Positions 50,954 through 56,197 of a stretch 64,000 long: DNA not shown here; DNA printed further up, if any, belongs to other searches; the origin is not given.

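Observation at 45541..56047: Complete type II-B CRISPR-Cas9 locus with a 1647-aa Francisella-like Cas9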

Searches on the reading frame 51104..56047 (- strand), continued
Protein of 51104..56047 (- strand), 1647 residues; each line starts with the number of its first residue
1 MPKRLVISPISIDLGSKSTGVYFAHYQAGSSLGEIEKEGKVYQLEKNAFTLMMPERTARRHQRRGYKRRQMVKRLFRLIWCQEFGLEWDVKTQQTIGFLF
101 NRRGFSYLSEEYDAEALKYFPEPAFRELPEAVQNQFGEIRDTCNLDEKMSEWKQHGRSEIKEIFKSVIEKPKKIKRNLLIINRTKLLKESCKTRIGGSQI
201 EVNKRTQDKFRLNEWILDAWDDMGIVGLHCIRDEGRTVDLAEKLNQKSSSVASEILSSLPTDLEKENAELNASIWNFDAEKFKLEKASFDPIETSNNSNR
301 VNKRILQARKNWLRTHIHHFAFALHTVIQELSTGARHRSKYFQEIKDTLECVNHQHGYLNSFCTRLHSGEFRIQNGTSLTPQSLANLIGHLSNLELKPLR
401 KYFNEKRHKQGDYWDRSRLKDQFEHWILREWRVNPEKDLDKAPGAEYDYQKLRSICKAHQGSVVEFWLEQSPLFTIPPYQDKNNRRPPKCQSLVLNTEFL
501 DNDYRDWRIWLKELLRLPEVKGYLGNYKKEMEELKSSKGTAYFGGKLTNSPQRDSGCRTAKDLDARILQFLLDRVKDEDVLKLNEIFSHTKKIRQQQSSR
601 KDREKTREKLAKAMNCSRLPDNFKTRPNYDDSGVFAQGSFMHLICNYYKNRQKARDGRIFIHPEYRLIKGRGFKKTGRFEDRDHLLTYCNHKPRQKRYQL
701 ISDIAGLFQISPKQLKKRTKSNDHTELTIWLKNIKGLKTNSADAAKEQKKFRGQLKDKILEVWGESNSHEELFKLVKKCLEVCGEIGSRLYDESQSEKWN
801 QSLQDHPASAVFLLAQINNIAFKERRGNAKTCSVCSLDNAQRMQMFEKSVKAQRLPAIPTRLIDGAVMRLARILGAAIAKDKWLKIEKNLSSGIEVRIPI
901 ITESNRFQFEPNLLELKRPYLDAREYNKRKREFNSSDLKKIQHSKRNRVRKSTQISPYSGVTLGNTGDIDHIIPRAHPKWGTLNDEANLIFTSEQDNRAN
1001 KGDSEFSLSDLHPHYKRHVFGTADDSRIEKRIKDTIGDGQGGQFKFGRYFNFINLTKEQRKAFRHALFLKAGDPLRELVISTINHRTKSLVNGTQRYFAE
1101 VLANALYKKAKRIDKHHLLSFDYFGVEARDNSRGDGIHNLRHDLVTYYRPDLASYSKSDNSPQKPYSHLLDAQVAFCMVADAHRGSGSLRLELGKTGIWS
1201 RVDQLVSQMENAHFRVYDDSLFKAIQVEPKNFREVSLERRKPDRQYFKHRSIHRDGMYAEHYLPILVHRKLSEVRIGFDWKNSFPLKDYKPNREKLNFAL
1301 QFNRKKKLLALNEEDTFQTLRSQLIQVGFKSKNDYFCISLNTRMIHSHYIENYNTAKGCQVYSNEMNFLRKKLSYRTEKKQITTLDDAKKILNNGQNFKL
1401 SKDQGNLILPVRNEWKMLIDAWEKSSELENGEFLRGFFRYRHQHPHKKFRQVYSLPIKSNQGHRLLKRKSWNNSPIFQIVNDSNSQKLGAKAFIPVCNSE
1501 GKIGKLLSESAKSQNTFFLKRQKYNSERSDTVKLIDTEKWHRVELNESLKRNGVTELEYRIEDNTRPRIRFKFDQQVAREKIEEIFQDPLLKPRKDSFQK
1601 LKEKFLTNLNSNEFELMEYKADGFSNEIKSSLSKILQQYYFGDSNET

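Call 13: find_homologous_proteins(query=window:51104-56047:-, max_evalue=1e-20)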
Query window:51104-56047:- (1647 aa): 252 proteins with E <= 1e-20 among 5805 candidates; the best 120 are listed.
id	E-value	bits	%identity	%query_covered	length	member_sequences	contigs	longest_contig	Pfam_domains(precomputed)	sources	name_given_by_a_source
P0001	0.0e+0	3795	100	100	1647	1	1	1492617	PF22385.1,PF21069.3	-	-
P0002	0.0e+0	3205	85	100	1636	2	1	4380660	PF22385.1,PF21069.3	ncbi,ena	-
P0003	0.0e+0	2839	76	100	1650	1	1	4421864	PF22385.1,PF21069.3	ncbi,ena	-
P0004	0.0e+0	2263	62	100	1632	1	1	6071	PF22385.1,PF21069.3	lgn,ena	-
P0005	0.0e+0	2197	60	100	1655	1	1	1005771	PF22385.1,PF21069.3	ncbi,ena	-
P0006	0.0e+0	2005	56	99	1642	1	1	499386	PF22385.1,PF21069.3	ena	-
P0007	0.0e+0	1998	56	99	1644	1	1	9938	PF21069.3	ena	-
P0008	0.0e+0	1953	55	100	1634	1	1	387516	PF22385.1,PF21069.3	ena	-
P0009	0.0e+0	1849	53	99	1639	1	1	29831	PF21069.3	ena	-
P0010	0.0e+0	1793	53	99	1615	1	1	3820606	PF21069.3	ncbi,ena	-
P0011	0.0e+0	1772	52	99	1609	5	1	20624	PF21069.3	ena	-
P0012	0.0e+0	1674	49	100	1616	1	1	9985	PF22385.1,PF21069.3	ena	-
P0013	0.0e+0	1673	49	100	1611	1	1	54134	PF22385.1,PF21069.3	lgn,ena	-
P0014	0.0e+0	1673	50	100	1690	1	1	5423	PF22385.1,PF21069.3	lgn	-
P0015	0.0e+0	1663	50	99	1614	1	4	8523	PF22385.1,PF21069.3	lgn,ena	-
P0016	0.0e+0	1631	49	100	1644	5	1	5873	PF22385.1,PF21069.3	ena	-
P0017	0.0e+0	1612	47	99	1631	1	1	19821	PF21069.3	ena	-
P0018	0.0e+0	1606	48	100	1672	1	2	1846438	PF22385.1,PF21069.3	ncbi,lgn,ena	-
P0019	0.0e+0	1570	47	99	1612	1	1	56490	PF22385.1,PF21069.3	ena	-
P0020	0.0e+0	1563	48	99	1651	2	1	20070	PF22385.1,PF21069.3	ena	-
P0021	0.0e+0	1561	47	99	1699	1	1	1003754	PF22385.1,PF21069.3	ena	-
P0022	0.0e+0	1558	47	99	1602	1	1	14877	PF22385.1,PF21069.3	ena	-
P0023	0.0e+0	1542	46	99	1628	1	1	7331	PF22385.1,PF21069.3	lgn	-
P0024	0.0e+0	1535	48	99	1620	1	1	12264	PF22385.1,PF21069.3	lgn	-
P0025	0.0e+0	1531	47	99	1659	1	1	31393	PF22385.1,PF21069.3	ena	-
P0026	0.0e+0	1509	48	94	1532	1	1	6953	PF22385.1,PF21069.3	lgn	-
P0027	0.0e+0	1499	46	99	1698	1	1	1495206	PF22385.1,PF21069.3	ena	-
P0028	0.0e+0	1496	46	100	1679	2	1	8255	PF22385.1,PF21069.3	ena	-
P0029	0.0e+0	1496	46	99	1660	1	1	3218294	PF22385.1,PF21069.3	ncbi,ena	-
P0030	0.0e+0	1479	46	99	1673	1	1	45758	PF22385.1,PF21069.3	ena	-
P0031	0.0e+0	1460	47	96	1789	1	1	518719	PF22385.1,PF21069.3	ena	-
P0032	0.0e+0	1454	46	100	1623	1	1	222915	PF22385.1,PF21069.3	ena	-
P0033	0.0e+0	1447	46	100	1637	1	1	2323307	PF21069.3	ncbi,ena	-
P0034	0.0e+0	1434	45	97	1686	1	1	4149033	PF21069.3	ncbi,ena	-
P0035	0.0e+0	1417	46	95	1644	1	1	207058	PF21069.3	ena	-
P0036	0.0e+0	1402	44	96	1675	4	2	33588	PF21069.3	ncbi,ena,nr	ncbi:MAG: type II-B CRISPR-associated RNA-guided endonuclease Cas9/Csx12 [Gammaproteobacteria bacter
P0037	0.0e+0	1398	45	95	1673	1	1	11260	PF21069.3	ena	-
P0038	0.0e+0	1388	45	96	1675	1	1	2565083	PF21069.3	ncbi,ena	-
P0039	0.0e+0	1381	45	98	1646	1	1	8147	PF21069.3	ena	-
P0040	0.0e+0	1376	46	90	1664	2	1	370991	PF21069.3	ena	-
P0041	0.0e+0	1372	44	97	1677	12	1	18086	PF21069.3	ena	-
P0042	0.0e+0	1367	45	95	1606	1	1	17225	PF21069.3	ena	-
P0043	0.0e+0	1359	44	96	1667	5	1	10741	PF21069.3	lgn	-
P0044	0.0e+0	1358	46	90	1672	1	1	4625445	PF21069.3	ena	-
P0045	0.0e+0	1346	46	90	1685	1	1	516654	PF21069.3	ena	-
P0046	0.0e+0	1344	45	96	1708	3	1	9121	PF21069.3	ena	-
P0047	0.0e+0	1339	45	90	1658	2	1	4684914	PF21069.3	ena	-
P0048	0.0e+0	1294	43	97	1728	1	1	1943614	PF21069.3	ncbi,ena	-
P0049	0.0e+0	1288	44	90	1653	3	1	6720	PF21069.3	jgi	-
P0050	0.0e+0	1285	46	90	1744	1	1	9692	PF21069.3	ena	-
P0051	0.0e+0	1283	44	95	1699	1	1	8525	PF21069.3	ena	-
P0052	0.0e+0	1281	44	90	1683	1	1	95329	PF21069.3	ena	-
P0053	0.0e+0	1280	44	91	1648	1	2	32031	PF21069.3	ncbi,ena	-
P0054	0.0e+0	1278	44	92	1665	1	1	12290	PF21069.3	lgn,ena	-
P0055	0.0e+0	1278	43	95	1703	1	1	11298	PF21069.3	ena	-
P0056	0.0e+0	1277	43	97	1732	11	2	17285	PF21069.3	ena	-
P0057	0.0e+0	1266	43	99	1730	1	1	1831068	PF21069.3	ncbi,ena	-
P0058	0.0e+0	1264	41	85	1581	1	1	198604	PF21069.3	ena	-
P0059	0.0e+0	1254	44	93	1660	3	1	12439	PF21069.3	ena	-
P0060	0.0e+0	1254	43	80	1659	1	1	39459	PF21069.3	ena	-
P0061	0.0e+0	1253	44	96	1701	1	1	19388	PF21069.3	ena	-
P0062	0.0e+0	1249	44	84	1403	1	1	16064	PF21069.3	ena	-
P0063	0.0e+0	1239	43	78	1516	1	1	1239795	PF21069.3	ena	-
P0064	0.0e+0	1233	42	96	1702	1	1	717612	PF13395.13,PF21069.3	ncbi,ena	-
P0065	0.0e+0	1230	42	97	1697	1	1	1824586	PF21069.3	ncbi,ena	-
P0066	0.0e+0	1230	41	95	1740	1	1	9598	PF01844.30,PF21069.3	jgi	-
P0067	0.0e+0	1230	47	77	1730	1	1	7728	PF21069.3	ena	-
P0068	0.0e+0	1229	42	83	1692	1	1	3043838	PF21069.3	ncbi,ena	-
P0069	0.0e+0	1227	44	90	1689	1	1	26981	PF21069.3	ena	-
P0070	0.0e+0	1225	42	95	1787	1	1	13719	PF21069.3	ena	-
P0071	0.0e+0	1220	43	90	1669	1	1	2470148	PF21069.3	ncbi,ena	-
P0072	0.0e+0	1220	41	99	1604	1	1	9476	PF21069.3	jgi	jgi:CRISPR system subtype II-B RNA-guided endonuclease Cas9/Csx12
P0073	0.0e+0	1215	42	95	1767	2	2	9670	PF21069.3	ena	-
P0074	0.0e+0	1211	43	90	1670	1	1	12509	PF21069.3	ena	-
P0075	0.0e+0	1211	43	89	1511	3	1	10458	PF21069.3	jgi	-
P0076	0.0e+0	1210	48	77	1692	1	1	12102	PF21069.3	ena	-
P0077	0.0e+0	1205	43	90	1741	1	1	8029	PF21069.3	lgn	-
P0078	0.0e+0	1200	43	89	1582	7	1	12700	PF21069.3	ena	-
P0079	0.0e+0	1196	44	90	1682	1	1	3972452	PF21069.3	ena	-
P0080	0.0e+0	1195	43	90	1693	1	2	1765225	PF21069.3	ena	-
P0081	0.0e+0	1193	46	77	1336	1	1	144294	PF21069.3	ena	-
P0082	0.0e+0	1192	41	95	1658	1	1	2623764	PF21069.3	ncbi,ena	-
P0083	0.0e+0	1189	42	95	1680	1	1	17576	PF21069.3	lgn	-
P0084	0.0e+0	1188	39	97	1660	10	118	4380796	PF21069.3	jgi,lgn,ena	jgi:CRISPR system subtype II-B RNA-guided endonuclease Cas9/Csx12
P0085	0.0e+0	1186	44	89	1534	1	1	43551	PF01844.30,PF21069.3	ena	-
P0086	0.0e+0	1183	40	100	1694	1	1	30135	PF22385.1,PF21069.3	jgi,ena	-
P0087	0.0e+0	1181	41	96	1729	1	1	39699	PF21069.3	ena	-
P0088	0.0e+0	1180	40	95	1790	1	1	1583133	PF21069.3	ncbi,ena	-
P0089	0.0e+0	1179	40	99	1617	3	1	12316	PF21069.3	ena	-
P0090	0.0e+0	1179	40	100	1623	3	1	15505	PF22385.1,PF21069.3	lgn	-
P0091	0.0e+0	1174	42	90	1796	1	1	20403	PF21069.3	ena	-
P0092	0.0e+0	1174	48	71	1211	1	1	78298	PF21069.3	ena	-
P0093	0.0e+0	1173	40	100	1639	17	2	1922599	PF22385.1,PF21069.3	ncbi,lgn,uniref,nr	ncbi:type II-B CRISPR-associated RNA-guided endonuclease Cas9/Csx12 [Francisella hispaniensis]|unire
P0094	0.0e+0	1171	43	90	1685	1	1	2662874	PF01844.30,PF21069.3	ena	-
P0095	0.0e+0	1166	41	95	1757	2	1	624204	PF21069.3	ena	-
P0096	0.0e+0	1164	40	95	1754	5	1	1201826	PF21069.3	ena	-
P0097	0.0e+0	1164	40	100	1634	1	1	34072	PF13395.13,PF22385.1,PF21069.3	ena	-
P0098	0.0e+0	1163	40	97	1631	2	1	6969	PF21069.3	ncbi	-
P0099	0.0e+0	1161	40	98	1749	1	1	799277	PF21069.3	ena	-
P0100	0.0e+0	1160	40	100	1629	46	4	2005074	PF22385.1,PF21069.3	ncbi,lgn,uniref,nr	ncbi:type II-B CRISPR-associated RNA-guided endonuclease Cas9/Csx12 [Francisella tularensis subsp. n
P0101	0.0e+0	1158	41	95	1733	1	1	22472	PF21069.3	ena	-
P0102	0.0e+0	1157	47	61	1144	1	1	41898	PF21069.3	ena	-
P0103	0.0e+0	1154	45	80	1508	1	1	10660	PF21069.3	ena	-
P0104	0.0e+0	1143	49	69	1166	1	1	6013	PF21069.3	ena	-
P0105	0.0e+0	1138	40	99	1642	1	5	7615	PF22385.1,PF21069.3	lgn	-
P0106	0.0e+0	1130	41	90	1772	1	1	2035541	PF21069.3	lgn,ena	-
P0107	0.0e+0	1128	40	81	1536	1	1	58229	PF21069.3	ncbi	ncbi:type II-B CRISPR-associated RNA-guided endonuclease Cas9/Csx12 [Desulfoplanes sp. PS50]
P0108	0.0e+0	1126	40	99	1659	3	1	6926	PF22385.1,PF21069.3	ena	-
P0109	0.0e+0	1123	41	96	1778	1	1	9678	PF21069.3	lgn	-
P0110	0.0e+0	1122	40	85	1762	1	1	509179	PF21069.3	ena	-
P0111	0.0e+0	1120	38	99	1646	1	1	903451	PF21069.3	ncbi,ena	-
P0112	0.0e+0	1120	49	69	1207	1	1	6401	PF21069.3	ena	-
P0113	0.0e+0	1120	42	90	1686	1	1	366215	PF21069.3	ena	-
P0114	0.0e+0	1118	38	99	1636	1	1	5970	PF21069.3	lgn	-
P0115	0.0e+0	1116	44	81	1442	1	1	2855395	PF21069.3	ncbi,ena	-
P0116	0.0e+0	1113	40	97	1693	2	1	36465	PF21069.3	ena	-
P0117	0.0e+0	1112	42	90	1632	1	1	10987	PF21069.3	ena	-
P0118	0.0e+0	1106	40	90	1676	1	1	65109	PF21069.3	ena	-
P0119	0.0e+0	1098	40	92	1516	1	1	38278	PF13395.13,PF21069.3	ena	-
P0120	0.0e+0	1097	41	90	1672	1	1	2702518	PF21069.3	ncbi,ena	-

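Call 14: find_related_loci(query=window:51104-56047:-, collection=genome_contigs, flank=10000)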
Query window:51104-56047:- (1647 aa) in genome_contigs; peptide patterns used: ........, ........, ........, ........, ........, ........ (x = any residue, [..] = any of these).
39 stretches matched a pattern; 2 encode a relative of the query (tblastn E <= 1e-3); 1 distinct loci.
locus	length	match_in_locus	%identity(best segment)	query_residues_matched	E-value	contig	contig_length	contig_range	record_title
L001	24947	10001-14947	76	1-1646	0e+0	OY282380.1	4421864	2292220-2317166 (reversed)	MAG: Arenicellales bacterium genome assembly, chromosome: 1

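Call 15: find_encoding_contigs(protein=P0002, flank=10000, max_places=2)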
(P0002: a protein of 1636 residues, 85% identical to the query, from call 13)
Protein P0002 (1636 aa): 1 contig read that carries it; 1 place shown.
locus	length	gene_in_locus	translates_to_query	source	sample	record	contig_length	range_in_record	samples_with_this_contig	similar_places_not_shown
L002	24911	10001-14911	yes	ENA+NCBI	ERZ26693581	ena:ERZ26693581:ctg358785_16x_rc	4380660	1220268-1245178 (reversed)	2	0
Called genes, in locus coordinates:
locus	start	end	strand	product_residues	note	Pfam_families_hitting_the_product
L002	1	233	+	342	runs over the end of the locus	PF01118:Semialdhyde_dh, PF22698:Semialdhyde_dhC_1, PF02774:Semialdhyde_dhC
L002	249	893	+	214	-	-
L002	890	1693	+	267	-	PF00696:AA_kinase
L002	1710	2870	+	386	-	PF00202:Aminotran_3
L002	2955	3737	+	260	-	PF03009:GDPD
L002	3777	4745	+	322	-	PF02826:2-Hacid_dh_C (weak), PF03446:NAD_binding_2, PF03807:F420_oxidored (weak), PF14833:NAD_binding_11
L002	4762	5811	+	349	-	PF05544:Pro_racemase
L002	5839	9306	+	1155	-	PF00289:Biotin_carb_N, PF02222:ATP-grasp, PF02786:CPSase_L_D2, PF07478:Dala_Dala_lig_C (weak), PF02785:Biotin_carb_C, PF00682:HMGL-like, PF02436:PYC_OADA, PF00364:Biotin_lipoyl, +1 more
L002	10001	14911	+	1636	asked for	PF21069:Csx12, PF22385:Cas9_C_2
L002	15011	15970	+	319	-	PF01867:Cas_Cas1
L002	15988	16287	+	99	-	PF09827:CRISPR_Cas2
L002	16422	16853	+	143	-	PF12705:PDDEXK_1 (weak), PF01930:Cas_Cas4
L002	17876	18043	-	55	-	-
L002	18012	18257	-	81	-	-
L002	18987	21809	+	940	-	PF16078:2-oxogl_dehyd_N, PF00676:E1_dh, PF02779:Transket_pyr, PF16870:OxoGdeHyase_C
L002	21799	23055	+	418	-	PF00364:Biotin_lipoyl, PF02817:E3_binding, PF00198:2-oxoacid_dh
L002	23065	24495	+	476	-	PF00890:FAD_binding_2 (weak), PF01134:GIDA (weak), PF01262:AlaDh_PNT_C (faint), PF01494:FAD_binding_3 (faint), PF07992:Pyr_redox_2, PF12831:FAD_oxidored (weak), PF00070:Pyr_redox, PF02852:Pyr_redox_dim, +3 more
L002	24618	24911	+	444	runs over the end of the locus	PF02878:PGM_PMM_I, PF02879:PGM_PMM_II, PF02880:PGM_PMM_III, PF00408:PGM_PMM_IV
